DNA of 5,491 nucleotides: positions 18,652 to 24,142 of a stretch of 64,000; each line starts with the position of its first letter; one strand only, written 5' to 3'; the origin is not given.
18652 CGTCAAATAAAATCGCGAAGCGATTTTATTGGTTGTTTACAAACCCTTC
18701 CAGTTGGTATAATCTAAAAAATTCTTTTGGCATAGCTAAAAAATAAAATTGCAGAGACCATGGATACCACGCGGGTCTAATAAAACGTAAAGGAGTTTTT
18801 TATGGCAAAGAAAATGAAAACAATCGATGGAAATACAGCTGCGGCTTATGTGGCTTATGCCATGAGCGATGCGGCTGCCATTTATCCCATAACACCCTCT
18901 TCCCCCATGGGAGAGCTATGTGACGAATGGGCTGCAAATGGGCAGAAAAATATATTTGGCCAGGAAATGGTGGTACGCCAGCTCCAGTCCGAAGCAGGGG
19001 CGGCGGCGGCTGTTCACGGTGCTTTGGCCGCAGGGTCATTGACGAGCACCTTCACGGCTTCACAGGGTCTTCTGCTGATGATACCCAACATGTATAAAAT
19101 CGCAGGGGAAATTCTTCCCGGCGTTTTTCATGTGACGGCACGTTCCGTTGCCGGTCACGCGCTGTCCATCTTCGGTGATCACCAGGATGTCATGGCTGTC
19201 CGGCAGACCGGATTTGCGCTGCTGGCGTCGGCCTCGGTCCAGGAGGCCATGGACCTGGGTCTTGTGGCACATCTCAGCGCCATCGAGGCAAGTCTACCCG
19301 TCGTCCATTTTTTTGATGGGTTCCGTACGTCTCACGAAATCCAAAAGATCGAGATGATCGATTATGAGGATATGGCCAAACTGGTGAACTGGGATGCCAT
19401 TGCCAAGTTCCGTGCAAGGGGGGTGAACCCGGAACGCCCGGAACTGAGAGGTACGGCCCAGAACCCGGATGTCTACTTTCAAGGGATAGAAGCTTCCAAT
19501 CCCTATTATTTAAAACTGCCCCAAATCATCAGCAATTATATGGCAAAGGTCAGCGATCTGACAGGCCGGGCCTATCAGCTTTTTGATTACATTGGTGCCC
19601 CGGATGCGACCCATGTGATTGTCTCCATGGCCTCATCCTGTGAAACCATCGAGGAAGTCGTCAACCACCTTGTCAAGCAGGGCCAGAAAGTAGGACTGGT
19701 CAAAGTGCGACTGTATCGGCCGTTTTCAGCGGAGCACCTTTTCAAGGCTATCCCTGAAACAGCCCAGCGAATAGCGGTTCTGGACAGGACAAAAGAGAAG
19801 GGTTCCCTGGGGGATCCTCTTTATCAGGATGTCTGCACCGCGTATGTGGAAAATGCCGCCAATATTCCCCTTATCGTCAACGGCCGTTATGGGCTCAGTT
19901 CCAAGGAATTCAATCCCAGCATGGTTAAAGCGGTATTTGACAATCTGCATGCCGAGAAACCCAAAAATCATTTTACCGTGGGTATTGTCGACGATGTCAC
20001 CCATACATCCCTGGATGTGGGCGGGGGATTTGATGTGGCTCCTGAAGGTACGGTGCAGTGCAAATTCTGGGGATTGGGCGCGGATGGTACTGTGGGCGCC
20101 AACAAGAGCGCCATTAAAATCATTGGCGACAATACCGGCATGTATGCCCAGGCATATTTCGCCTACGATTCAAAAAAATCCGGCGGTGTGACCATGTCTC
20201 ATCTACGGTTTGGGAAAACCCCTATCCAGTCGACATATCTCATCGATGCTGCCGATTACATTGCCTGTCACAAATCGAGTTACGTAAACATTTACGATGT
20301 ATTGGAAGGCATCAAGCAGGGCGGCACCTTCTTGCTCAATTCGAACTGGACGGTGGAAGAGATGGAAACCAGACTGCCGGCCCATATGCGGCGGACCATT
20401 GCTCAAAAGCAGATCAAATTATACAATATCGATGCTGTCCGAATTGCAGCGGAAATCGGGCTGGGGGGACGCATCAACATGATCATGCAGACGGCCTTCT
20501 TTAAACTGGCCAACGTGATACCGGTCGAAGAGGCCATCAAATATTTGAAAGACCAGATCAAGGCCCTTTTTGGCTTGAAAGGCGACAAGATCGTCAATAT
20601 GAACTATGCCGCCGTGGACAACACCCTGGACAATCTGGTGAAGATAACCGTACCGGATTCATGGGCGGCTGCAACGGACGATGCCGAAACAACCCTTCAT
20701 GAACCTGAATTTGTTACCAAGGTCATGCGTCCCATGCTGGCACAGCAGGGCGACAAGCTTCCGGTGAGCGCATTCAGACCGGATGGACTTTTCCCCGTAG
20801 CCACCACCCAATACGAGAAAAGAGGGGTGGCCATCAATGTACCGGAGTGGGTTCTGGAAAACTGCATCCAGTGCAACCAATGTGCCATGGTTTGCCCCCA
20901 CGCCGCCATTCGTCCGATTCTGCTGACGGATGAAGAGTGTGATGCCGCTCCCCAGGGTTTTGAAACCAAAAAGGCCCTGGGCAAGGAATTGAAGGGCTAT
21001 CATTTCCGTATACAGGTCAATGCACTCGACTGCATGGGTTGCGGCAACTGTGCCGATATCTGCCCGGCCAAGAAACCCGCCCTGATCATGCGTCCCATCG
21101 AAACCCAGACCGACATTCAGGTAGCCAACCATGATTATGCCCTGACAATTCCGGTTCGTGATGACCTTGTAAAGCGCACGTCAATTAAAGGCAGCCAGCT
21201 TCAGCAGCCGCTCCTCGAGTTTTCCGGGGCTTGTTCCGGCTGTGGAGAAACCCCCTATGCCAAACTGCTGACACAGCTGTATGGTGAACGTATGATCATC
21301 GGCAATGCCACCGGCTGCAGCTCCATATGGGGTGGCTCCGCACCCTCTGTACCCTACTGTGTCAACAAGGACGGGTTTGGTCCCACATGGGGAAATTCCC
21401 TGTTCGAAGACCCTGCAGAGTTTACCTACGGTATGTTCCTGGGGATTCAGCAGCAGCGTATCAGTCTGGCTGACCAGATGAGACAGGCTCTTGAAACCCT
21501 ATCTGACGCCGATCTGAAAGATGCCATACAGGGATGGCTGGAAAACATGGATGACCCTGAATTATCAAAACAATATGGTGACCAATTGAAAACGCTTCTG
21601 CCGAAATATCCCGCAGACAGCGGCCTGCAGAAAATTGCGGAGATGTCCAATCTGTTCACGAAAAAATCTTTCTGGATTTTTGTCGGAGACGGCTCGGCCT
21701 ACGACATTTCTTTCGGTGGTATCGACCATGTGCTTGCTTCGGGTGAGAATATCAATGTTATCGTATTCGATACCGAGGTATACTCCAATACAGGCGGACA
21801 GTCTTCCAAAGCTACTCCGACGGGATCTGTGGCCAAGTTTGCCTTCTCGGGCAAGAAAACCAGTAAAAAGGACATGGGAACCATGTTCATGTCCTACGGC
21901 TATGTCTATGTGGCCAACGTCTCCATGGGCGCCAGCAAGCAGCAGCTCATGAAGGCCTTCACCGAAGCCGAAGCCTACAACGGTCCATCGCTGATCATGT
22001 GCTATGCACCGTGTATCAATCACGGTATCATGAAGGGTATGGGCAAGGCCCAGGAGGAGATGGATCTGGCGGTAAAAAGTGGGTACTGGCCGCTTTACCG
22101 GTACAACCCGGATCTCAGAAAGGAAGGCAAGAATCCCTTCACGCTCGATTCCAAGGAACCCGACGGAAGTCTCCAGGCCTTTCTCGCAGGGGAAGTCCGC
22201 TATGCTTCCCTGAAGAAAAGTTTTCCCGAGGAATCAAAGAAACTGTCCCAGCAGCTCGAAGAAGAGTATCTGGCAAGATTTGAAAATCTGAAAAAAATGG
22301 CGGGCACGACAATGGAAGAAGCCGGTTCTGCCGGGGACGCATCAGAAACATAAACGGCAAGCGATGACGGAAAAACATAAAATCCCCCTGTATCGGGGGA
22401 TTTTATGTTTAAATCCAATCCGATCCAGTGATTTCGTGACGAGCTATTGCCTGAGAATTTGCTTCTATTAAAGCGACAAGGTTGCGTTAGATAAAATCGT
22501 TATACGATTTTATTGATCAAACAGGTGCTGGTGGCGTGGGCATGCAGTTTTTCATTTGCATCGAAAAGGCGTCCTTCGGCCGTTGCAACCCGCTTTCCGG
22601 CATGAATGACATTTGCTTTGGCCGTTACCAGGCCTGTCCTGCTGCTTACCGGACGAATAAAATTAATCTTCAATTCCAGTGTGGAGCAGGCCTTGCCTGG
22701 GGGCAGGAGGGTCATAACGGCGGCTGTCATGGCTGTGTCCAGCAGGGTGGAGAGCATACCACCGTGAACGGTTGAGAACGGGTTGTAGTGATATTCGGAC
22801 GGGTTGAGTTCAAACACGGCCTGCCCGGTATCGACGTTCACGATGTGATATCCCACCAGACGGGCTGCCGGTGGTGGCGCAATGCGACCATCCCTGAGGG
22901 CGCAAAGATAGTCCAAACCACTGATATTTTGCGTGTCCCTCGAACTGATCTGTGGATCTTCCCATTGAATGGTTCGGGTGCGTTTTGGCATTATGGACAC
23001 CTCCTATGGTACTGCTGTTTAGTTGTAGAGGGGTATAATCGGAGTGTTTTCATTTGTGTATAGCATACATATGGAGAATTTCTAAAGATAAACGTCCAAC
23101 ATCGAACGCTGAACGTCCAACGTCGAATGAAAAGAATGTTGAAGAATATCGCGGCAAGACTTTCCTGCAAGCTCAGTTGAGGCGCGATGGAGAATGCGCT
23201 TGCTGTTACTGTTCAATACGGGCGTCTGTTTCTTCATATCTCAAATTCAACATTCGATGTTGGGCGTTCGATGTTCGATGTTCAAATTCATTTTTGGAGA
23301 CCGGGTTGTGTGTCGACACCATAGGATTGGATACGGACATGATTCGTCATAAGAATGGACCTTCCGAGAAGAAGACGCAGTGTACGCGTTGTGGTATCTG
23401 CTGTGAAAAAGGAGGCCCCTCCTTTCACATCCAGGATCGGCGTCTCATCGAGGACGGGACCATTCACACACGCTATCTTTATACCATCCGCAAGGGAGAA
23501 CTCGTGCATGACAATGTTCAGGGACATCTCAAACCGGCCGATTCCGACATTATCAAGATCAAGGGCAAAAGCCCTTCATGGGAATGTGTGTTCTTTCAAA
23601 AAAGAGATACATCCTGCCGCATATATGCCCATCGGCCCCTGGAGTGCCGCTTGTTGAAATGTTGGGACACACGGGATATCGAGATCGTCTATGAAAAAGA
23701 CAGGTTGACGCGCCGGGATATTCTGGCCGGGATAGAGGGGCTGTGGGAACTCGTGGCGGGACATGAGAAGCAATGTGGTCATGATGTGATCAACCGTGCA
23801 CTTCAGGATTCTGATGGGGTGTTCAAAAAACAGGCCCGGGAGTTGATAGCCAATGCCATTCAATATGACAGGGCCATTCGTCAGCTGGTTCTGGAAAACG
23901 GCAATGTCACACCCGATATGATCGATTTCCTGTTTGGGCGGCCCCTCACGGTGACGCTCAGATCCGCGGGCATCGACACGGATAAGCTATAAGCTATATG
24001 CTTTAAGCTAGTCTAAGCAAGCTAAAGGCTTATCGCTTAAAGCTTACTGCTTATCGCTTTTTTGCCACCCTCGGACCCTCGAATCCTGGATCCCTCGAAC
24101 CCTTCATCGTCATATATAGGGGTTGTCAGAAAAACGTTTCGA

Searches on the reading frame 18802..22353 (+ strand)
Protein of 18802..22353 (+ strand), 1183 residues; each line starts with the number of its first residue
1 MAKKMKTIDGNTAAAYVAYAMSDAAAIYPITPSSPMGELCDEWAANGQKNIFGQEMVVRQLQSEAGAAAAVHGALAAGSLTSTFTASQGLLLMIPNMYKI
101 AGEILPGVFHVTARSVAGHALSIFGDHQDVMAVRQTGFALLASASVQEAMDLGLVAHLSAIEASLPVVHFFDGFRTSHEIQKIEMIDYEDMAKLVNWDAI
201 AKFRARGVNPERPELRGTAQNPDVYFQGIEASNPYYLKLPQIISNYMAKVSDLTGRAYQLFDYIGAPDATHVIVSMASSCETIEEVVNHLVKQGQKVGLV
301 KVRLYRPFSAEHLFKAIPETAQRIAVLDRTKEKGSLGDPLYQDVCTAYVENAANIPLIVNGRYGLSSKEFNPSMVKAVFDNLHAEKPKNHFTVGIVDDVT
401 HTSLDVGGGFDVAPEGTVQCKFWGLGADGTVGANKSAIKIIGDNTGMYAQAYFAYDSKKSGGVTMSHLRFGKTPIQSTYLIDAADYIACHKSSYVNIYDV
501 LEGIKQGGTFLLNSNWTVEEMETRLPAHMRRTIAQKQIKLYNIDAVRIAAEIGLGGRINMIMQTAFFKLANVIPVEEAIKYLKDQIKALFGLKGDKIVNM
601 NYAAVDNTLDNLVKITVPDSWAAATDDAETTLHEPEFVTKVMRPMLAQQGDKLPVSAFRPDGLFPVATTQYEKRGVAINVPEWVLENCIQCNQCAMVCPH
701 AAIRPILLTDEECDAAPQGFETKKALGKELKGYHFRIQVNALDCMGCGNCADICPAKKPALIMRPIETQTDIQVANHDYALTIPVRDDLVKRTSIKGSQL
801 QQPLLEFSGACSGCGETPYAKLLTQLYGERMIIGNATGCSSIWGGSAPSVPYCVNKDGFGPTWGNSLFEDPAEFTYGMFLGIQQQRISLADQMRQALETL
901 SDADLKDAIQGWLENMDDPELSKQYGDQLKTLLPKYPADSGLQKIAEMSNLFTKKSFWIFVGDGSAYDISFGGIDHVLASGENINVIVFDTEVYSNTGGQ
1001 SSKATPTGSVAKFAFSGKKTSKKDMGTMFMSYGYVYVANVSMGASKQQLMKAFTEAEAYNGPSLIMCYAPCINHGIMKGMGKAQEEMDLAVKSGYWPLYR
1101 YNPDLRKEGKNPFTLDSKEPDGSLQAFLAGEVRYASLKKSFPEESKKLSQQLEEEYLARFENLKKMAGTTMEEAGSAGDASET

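Call 35: search_protein_families(library=pfam, proteins=[window:18802-22353:+], max_evalue=0.0001)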
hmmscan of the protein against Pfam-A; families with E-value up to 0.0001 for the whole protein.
window:18802-22353:+ (1183 aa): 15 families
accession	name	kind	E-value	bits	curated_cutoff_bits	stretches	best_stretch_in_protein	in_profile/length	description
PF01855.24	POR_N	-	3.9e-79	266.1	27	1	17-247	2-230/231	Pyruvate flavodoxin/ferredoxin oxidoreductase, thiamine diP-bdg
PF01558.24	POR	-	1.7e-34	119.9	27.4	1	426-607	1-170/173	Pyruvate ferredoxin/flavodoxin oxidoreductase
PF10371.14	EKR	-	1.5e-21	76.4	27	1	631-677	9-55/55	Domain of unknown function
PF17147.9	PFOR_II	-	5.9e-14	52.7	27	1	269-351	1-81/102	Pyruvate:ferredoxin oxidoreductase core domain II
PF02775.26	TPP_enzyme_C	-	5e-12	46.3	21.9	1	953-1066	45-150/151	Thiamine pyrophosphate enzyme, C-terminal TPP binding domain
PF12838.12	Fer4_7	-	9.4e-09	36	27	1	687-757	1-51/52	4Fe-4S dicluster domain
PF00037.32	Fer4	-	2.7e-08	33.7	21.1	1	682-704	2-24/24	4Fe-4S binding domain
PF12837.12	Fer4_6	-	8.4e-08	32.2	25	1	680-703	1-24/24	4Fe-4S binding domain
PF13484.11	Fer4_16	-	8.5e-08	33.3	30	1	687-756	1-65/66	4Fe-4S double cluster binding domain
PF13237.11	Fer4_10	-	7.1e-07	29.5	25.5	1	686-755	7-53/53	4Fe-4S dicluster domain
PF13187.11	Fer4_9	-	2.4e-06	27.9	27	0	678-703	28-52/52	4Fe-4S dicluster domain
PF22338.1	Pyruv_OxRed_insertion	-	7.2e-06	26.4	27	1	888-950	4-65/66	Pyruvate-ferredoxin oxidoreductase, insertion domain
PF12797.12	Fer4_2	-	8.7e-06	25.8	24.5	0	738-756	4-22/22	4Fe-4S binding domain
PF13183.11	Fer4_8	-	1.1e-05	26.3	27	1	685-757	2-67/68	4Fe-4S dicluster domain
PF13534.11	Fer4_17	-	2.1e-05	25.4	22.2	0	684-700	42-58/61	4Fe-4S dicluster domain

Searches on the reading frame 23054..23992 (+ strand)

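Call 35: search_protein_families(library=pfam, proteins=[window:23054-23992:+], max_evalue=0.0001)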
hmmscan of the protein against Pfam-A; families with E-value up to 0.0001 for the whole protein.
window:23054-23992:+ (312 aa): 1 family
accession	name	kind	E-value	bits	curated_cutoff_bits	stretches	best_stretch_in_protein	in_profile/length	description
PF03692.20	CxxCxxCC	-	4.6e-09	37.3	23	1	109-204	1-72/85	Putative zinc- or iron-chelating domain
